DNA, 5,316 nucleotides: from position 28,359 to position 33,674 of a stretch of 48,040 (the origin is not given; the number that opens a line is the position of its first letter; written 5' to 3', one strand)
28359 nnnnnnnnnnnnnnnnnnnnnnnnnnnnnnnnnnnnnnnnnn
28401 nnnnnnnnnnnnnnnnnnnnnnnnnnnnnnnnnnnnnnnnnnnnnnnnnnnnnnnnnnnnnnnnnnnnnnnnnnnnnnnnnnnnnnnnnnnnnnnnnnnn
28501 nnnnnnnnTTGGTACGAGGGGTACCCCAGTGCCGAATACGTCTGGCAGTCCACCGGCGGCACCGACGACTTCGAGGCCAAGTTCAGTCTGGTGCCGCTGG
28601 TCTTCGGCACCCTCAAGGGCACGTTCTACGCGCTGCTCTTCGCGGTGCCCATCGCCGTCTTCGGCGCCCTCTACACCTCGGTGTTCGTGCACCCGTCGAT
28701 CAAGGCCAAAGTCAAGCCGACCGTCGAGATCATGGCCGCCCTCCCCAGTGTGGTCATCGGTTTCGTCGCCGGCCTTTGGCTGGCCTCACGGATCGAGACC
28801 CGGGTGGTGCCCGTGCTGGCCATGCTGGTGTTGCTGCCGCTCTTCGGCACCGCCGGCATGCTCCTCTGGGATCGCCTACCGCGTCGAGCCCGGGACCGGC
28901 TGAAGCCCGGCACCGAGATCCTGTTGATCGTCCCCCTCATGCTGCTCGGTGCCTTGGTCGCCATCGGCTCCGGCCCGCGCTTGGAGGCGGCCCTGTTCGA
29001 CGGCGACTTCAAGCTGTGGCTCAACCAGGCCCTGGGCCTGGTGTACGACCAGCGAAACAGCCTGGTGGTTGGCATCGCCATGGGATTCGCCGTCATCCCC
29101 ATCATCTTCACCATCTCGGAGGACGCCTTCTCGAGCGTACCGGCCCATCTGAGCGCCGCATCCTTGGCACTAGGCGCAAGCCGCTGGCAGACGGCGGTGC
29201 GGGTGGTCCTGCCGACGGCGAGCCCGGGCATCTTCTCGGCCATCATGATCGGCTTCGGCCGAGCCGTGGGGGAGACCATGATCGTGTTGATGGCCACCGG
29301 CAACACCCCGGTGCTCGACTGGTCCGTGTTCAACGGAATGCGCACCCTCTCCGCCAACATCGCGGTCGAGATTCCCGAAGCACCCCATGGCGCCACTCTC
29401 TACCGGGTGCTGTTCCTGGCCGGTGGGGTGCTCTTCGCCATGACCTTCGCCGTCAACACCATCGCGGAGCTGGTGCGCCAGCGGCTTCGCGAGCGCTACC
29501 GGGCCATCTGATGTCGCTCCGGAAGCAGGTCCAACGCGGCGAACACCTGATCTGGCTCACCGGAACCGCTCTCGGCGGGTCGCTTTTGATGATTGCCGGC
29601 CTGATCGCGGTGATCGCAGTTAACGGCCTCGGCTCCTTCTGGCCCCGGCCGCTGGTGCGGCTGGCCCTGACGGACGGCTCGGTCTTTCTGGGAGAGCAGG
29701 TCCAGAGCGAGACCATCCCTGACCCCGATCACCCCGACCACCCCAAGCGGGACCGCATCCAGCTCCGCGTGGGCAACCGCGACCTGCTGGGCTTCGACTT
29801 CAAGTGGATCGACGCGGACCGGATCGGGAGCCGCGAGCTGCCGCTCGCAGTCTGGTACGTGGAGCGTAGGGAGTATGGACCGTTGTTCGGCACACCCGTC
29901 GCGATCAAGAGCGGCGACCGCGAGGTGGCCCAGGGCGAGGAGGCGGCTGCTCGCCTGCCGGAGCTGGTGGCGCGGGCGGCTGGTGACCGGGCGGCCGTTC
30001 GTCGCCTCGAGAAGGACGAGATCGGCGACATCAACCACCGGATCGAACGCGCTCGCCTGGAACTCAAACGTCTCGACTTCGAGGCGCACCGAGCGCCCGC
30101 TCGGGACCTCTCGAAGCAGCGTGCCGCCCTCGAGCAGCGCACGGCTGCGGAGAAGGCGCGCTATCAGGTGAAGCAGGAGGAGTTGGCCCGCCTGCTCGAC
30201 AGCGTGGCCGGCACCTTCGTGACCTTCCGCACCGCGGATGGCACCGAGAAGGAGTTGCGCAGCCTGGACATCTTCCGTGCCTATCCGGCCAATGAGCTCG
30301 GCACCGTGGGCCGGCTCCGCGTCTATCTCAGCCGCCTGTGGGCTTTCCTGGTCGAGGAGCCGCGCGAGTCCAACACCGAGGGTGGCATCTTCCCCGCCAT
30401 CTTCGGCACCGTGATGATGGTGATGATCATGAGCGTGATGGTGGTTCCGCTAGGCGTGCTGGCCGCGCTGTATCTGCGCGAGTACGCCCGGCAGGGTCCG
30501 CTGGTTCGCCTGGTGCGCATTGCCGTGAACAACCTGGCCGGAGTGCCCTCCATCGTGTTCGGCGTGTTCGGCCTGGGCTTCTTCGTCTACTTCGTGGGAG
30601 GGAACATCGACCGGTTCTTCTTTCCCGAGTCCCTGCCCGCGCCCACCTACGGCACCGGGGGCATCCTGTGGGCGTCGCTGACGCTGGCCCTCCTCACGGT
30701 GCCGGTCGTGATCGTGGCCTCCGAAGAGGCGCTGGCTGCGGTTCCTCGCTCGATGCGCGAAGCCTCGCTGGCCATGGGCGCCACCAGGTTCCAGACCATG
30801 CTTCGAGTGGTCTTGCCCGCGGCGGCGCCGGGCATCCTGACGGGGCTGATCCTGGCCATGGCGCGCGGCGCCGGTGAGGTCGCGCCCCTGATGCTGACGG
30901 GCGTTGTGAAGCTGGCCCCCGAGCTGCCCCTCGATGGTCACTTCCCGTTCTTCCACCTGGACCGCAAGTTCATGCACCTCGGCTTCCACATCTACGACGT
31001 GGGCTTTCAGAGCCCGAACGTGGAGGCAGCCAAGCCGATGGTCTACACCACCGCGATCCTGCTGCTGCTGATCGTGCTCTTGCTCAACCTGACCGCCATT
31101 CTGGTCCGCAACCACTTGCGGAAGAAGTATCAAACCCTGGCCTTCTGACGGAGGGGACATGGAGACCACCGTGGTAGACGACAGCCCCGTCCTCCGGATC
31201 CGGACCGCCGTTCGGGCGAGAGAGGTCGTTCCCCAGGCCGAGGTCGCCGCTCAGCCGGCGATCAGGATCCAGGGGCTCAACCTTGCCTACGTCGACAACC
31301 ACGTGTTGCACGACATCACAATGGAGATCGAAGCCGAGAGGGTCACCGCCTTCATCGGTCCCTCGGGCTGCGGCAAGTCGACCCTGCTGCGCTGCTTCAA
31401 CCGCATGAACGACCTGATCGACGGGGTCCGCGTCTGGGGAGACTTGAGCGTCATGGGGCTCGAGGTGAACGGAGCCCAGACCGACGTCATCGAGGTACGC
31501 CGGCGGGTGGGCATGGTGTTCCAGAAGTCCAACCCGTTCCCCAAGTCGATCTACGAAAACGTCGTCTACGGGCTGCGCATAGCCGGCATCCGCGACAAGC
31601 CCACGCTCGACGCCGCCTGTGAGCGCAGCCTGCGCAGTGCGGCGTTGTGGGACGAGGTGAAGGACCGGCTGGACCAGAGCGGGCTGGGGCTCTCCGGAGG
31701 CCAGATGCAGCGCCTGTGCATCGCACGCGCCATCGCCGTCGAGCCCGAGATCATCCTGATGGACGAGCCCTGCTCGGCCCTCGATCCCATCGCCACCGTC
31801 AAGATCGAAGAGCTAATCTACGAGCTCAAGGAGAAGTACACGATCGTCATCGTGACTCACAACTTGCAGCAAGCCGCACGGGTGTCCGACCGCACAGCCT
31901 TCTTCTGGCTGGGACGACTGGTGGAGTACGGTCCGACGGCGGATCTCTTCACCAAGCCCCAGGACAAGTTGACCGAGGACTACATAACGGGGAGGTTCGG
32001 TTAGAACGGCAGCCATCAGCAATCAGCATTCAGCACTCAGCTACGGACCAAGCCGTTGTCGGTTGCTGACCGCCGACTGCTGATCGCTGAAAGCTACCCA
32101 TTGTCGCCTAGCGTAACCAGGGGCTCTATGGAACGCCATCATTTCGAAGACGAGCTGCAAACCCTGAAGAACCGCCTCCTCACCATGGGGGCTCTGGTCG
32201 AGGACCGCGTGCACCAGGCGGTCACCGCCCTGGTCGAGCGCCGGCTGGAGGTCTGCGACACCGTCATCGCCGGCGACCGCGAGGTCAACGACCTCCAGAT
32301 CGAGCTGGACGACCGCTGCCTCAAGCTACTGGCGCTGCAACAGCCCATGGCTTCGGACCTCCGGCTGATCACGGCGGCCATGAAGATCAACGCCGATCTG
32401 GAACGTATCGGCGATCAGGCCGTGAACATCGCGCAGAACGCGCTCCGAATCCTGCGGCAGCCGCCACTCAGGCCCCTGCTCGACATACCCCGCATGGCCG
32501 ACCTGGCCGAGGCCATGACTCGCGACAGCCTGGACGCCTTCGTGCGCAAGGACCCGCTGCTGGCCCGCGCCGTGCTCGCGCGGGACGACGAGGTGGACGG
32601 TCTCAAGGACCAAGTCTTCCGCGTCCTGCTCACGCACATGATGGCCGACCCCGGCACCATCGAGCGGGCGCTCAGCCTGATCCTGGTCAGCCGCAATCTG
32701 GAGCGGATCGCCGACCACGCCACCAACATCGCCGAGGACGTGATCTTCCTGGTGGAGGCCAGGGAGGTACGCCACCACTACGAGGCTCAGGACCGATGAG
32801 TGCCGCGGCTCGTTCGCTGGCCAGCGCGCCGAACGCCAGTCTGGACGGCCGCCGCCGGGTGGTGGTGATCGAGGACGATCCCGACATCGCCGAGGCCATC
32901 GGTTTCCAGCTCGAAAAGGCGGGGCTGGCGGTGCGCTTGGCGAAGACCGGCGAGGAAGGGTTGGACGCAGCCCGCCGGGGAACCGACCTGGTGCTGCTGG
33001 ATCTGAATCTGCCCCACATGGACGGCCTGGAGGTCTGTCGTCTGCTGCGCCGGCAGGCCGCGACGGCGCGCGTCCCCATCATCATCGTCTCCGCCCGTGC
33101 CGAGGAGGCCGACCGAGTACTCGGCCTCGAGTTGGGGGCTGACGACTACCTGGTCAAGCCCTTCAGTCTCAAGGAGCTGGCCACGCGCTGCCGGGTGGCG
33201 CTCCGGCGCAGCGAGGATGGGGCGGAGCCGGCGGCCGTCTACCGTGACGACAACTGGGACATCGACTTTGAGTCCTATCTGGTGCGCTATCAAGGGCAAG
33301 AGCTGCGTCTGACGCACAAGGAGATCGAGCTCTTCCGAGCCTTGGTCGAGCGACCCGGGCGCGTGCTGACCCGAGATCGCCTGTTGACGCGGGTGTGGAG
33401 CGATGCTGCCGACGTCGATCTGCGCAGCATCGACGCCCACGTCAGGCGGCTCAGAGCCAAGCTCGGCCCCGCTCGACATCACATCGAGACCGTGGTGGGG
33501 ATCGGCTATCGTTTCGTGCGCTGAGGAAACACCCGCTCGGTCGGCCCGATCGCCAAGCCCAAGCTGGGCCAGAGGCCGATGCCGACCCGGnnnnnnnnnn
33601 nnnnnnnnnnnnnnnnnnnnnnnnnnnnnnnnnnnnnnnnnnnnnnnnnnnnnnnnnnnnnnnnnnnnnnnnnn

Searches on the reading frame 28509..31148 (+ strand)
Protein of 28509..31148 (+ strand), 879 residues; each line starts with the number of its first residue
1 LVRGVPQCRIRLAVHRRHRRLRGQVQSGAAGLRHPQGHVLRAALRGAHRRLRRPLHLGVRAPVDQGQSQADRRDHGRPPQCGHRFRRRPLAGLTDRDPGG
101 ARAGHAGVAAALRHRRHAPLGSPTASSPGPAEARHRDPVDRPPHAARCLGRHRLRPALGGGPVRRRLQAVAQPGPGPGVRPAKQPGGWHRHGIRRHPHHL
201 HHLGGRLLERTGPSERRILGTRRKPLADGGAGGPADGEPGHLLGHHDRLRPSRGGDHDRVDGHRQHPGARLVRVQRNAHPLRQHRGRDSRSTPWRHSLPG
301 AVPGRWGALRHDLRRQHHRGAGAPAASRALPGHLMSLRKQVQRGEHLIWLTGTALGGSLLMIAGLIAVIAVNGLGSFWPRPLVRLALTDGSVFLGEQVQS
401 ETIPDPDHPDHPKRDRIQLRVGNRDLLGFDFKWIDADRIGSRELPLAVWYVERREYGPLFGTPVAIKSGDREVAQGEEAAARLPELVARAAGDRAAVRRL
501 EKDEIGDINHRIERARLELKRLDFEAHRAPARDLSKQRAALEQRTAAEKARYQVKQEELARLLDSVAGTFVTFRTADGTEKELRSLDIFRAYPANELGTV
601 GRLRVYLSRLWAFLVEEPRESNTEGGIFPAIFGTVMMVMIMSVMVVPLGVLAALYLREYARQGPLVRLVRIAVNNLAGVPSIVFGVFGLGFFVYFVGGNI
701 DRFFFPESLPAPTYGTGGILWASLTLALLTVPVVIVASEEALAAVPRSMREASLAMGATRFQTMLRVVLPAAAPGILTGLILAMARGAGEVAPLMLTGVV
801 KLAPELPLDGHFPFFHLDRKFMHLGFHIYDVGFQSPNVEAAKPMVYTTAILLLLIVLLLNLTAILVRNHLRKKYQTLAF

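Call 3: search_protein_families(library=pfam, proteins=[window:28509-31148:+], max_evalue=0.01)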
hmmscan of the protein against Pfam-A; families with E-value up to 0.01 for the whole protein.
window:28509-31148:+ (879 aa): 1 family
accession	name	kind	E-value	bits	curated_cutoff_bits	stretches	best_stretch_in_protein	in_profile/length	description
PF00528.27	BPD_transp_1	-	1.3e-13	51.6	26.4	1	646-873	2-181/184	Binding-protein-dependent transport system inner membrane component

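Call 7: search_protein_families(library=ncbifam, proteins=[window:28509-31148:+], max_evalue=0.01)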
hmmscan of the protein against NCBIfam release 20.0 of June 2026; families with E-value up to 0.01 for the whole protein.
window:28509-31148:+ (879 aa): 26 families (the best 25 are shown)
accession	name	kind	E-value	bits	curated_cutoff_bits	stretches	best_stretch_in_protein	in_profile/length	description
TIGR00974.1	3a0107s02c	equivalog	2.5e-75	253.1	193.45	1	611-871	36-271/272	phosphate ABC transporter permease PstA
TIGR02138.1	phosphate_pstC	equivalog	1.2e-37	129.5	196.45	1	604-866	41-291/296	phosphate ABC transporter permease subunit PstC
NF008430.0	PRK11268.1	equivalog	5.7e-31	107.6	439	1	617-866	69-289/295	phosphate ABC transporter permease PstA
NF008435.0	PRK11275.1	equivalog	2.6e-15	56.3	502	1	621-792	66-243/319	phosphate ABC transporter permease PstC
TIGR01581.1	Mo_ABC_porter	hypoth_equivalog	6.6e-10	38.8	210.3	1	634-801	26-186/225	ABC transporter permease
TIGR02139.1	permease_CysT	equivalog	7e-10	38.9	246.1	1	631-794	52-207/265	sulfate ABC transporter permease subunit CysT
TIGR00969.1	3a0106s02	subfamily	8e-09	35.3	240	1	628-792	60-216/272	sulfate ABC transporter permease subunit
TIGR02141.1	modB_ABC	equivalog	8.1e-09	35.4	182.6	1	637-798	6-160/208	molybdate ABC transporter permease subunit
NF006939.0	PRK09421.1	equivalog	2.1e-07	30.6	262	1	722-791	96-165/230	molybdate ABC transporter permease subunit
NF040839.1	tungstate_WtpB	equivalog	1.1e-06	28.5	340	1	634-796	49-202/251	tungstate ABC transporter permease WtpB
NF008208.0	PRK10971.1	equivalog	3.4e-06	26.7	415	1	722-794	143-215/277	sulfate/thiosulfate ABC transporter permease CysT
NF007044.0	PRK09497.1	equivalog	2.3e-05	24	348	1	726-787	157-218/285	spermidine/putrescine ABC transporter permease PotB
TIGR02140.1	permease_CysW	equivalog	2.7e-05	23.8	329.1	1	630-792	48-202/261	sulfate ABC transporter permease subunit CysW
NF040733.1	ABC_perm_U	equivalog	4.3e-05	23.1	295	1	727-787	128-188/251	ABC transporter permease subunit SaoP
TIGR03416.1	ABC_choXWV_perm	equivalog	7.8e-05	22.3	363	1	729-781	160-212/267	choline ABC transporter permease subunit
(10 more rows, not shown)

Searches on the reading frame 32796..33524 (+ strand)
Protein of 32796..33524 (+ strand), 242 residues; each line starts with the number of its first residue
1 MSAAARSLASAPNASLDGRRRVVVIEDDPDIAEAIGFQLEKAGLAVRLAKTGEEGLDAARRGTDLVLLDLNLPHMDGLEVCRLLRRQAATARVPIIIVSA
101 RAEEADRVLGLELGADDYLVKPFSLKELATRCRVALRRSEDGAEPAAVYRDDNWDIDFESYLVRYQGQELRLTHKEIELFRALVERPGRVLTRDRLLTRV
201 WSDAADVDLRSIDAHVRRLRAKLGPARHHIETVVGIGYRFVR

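Call 3: search_protein_families(library=pfam, proteins=[window:32796-33524:+], max_evalue=0.01)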
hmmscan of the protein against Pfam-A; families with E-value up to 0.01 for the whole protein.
window:32796-33524:+ (242 aa): 4 families
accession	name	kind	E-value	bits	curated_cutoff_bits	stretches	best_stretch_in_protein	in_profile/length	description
PF00072.30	Response_reg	-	1.3e-27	96.6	30.2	1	22-131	1-109/111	Response regulator receiver domain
PF00486.34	Trans_reg_C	-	1.3e-24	86.4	26.2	1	167-240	1-77/77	Transcriptional regulatory protein, C terminal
PF23198.2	PDE8A_N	-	0.00025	21.4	29.6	1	30-103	21-96/147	PDE8A-like, N-terminal domain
PF21695.3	GlnR_1st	-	0.0064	16.8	27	0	44-135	24-110/111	Transcription regulator GlnR, N-terminal domain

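Call 7: search_protein_families(library=ncbifam, proteins=[window:32796-33524:+], max_evalue=0.01)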
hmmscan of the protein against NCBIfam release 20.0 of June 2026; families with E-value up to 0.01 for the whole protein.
window:32796-33524:+ (242 aa): 102 families (the best 25 are shown)
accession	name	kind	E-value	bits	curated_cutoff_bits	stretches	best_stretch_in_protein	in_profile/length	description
NF008296.0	PRK11083.1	equivalog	4.8e-61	206.1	273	1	20-239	4-224/228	two-component system response regulator CreB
TIGR02154.1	PhoB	equivalog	2.4e-57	193.8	296.2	1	20-240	3-225/226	phosphate regulon transcriptional regulator PhoB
NF053854.1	RespRegPhoBBctds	equivalog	1.1e-55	188.4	270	1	22-240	1-224/225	two-component system response regulator PhoB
NF041733.1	resp_reg_CseB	equivalog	8.6e-55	185.6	350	1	21-241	2-227/228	two-component system response regulator CseB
NF040689.1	MtrAB_MtrA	equivalog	4.3e-52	176.6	300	1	22-239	1-217/219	MtrAB system response regulator MtrA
NF040534.1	resp_reg_YycF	equivalog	3.4e-51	173.7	340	1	21-238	2-225/231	response regulator YycF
NF007982.1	PRK10710.1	equivalog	7.4e-50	169.7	380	1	20-240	8-227/235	envelope stress response regulator BaeR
NF045944.1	ResRegRpaBCyano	equivalog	1.4e-49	168.5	330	1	23-240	1-227/229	response regulator transcription factor RpaB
TIGR01387.1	cztR_silR_copR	subfamily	1.7e-45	155.3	279.2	1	22-239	1-217/218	heavy metal response regulator transcription factor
NF041734.1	resp_reg_RppA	equivalog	9.8e-44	149.4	250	1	21-240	2-227/229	two-component system response regulator RppA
NF008034.0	PRK10766.1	equivalog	8.6e-43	146.5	275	1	21-240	4-226/231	two-component system response regulator TorR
NF045991.1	RespRegCtrARhodob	equivalog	1.2e-42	146.2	350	1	21-238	2-219/224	response regulator transcription factor CtrA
NF007820.0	PRK10529.1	equivalog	1.7e-41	142.1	325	1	21-241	3-224/225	two-component system response regulator KdpE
NF007546.0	PRK10161.1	equivalog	4.6e-40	137.6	471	1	20-240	3-225/229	phosphate response regulator transcription factor PhoB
NF007928.2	PRK10643.1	equivalog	7.5e-40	136.9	330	1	21-239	2-215/216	two-component system response regulator PmrA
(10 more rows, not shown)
